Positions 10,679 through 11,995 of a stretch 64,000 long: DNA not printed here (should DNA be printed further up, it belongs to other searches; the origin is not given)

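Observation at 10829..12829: Tightly coupled ADP-ribosylglycohydrolase / HAD phosphatase / PNPOx-like operon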

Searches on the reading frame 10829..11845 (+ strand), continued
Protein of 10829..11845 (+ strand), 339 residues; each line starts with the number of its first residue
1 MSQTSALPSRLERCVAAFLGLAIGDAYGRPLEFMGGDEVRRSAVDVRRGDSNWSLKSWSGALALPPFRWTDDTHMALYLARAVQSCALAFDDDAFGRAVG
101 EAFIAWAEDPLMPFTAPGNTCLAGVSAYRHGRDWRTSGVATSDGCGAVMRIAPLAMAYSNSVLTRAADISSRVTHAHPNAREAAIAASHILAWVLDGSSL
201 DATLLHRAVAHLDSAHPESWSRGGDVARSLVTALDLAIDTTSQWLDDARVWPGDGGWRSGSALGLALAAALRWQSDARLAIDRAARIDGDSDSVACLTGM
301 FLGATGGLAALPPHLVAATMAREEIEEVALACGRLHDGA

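Call 81: search_solved_structures(query=window:10829-11845:+, max_evalue=1e-9, show_alignments=5)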
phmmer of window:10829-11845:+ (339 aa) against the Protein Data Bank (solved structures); distinct sequences matched with E-value up to 1e-9: 6.
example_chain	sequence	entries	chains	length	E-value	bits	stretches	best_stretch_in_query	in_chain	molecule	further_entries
2woe_A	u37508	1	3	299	2.8e-16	62.9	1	8-202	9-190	ADP-RIBOSYL-[DINITROGEN REDUCTASE] GLYCOHYDROLASE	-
2woc_A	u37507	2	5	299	3.4e-16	62.7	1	8-202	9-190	ADP-RIBOSYL-[DINITROGEN REDUCTASE] GLYCOHYDROLASE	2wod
2cwc_A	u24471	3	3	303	1.5e-15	60.5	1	7-335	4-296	ADP-ribosylglycohydrolase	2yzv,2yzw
6dre_A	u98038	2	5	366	5.9e-14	55.3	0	10-202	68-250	ADP-ribosyl-(Dinitrogen reductase) hydrolase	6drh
3g9d_A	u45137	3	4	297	3.9e-12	49.3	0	12-197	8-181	Dinitrogenase reductase activating glucohydrolase | Dinitrogenase reductase activacting glicohydrolase | ADP-ribosyl-(Dinitrogen reductase) hydrolase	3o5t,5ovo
1t5j_A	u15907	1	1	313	3.8e-10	42.8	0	12-196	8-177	Hypothetical protein MJ1187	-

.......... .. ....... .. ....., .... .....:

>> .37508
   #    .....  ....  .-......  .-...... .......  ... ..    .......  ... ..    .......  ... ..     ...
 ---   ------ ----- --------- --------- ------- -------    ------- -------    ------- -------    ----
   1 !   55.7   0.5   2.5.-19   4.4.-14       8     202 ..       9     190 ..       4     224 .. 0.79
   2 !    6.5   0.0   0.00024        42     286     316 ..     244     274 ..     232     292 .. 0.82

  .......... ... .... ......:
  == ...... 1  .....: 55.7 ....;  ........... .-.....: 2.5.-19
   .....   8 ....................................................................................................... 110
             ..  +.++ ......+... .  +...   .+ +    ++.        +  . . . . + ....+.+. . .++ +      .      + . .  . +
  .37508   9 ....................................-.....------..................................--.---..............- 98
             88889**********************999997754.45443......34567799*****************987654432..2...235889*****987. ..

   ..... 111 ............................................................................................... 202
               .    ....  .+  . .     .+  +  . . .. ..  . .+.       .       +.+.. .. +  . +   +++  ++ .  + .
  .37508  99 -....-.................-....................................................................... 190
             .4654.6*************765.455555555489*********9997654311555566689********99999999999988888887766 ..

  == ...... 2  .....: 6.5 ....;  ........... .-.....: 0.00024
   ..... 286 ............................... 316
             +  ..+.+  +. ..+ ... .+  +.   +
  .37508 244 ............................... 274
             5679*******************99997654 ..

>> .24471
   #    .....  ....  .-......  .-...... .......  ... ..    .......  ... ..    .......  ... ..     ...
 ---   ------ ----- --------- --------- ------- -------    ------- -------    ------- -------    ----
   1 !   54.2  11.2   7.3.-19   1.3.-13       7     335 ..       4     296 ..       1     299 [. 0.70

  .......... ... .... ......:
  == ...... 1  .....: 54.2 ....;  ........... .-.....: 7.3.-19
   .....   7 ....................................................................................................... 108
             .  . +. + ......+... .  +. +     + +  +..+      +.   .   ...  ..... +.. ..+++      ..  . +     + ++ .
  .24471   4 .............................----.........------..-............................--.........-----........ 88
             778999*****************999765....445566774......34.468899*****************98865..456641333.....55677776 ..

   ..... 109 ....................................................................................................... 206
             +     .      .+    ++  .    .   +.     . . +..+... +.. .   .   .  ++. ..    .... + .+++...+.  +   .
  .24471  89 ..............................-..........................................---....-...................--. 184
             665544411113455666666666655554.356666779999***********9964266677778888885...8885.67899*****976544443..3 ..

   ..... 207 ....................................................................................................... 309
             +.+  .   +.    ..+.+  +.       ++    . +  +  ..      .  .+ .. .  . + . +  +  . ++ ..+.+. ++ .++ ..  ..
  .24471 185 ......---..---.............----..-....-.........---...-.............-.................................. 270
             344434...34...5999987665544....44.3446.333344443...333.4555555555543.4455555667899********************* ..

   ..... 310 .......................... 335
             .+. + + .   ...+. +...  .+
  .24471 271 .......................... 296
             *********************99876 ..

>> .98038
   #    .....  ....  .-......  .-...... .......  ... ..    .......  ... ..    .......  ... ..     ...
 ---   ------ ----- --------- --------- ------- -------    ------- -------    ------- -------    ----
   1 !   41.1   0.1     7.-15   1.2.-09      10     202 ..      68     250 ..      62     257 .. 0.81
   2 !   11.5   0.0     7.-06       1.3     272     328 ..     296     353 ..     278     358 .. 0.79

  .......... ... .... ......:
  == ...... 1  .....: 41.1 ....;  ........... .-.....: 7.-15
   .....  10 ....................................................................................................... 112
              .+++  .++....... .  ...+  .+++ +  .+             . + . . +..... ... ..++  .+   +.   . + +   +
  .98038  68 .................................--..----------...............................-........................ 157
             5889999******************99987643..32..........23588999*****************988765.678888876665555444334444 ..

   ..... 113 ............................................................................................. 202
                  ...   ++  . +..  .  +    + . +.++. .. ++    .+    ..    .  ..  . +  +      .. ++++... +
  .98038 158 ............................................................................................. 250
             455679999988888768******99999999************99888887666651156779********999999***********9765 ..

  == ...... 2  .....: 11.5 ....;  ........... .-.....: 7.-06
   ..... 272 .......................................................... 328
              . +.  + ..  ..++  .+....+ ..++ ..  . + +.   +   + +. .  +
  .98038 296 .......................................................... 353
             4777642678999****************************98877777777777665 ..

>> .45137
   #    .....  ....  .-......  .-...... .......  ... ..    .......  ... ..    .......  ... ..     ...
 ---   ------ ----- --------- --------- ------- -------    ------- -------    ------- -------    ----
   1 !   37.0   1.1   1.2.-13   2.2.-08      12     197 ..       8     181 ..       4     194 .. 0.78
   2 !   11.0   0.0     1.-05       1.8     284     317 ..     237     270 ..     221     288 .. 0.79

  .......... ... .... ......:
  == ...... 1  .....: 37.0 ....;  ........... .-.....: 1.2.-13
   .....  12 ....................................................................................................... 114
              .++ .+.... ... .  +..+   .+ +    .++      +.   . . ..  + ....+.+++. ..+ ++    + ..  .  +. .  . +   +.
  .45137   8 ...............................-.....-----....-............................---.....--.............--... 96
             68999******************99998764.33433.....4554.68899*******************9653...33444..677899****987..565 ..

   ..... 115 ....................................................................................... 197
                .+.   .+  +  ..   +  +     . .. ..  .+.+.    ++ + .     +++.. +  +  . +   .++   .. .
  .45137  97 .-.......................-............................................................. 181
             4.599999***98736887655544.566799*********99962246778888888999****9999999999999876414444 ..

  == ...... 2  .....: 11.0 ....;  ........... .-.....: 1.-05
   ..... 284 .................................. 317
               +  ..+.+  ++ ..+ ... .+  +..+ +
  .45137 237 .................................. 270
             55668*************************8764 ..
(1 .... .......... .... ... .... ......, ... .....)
